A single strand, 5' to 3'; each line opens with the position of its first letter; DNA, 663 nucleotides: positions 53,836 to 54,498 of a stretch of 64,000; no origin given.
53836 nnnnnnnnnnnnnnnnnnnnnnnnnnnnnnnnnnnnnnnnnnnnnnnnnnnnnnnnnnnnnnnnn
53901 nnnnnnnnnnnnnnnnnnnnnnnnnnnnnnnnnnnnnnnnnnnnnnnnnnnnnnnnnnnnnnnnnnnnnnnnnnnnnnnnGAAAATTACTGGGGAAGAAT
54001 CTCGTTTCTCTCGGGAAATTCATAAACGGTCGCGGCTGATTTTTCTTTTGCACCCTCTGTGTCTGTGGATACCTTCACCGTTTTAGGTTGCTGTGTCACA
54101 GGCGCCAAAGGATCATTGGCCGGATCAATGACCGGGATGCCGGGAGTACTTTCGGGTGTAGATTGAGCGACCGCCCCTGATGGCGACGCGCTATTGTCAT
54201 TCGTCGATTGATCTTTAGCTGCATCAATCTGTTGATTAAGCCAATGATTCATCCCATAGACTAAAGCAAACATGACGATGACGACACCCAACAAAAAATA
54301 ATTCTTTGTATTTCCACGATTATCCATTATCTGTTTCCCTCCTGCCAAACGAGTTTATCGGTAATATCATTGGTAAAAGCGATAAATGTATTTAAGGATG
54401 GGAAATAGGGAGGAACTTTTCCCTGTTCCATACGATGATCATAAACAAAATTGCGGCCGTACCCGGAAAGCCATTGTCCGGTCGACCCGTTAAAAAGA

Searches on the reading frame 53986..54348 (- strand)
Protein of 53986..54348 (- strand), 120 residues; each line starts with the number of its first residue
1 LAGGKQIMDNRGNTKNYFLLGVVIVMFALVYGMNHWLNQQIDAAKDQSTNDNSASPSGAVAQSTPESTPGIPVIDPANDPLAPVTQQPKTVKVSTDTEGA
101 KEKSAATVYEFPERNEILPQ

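Call 16: search_protein_families(library=pfam, proteins=[window:53986-54348:-])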
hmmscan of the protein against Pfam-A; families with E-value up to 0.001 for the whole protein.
window:53986-54348:- (120 aa): 0 families

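Call 65: find_encoding_contigs(protein=window:53986-54348:-, flank=3000, max_places=6)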
Protein window:53986-54348:- (120 aa): no gene with exactly this product is on record in the collection.
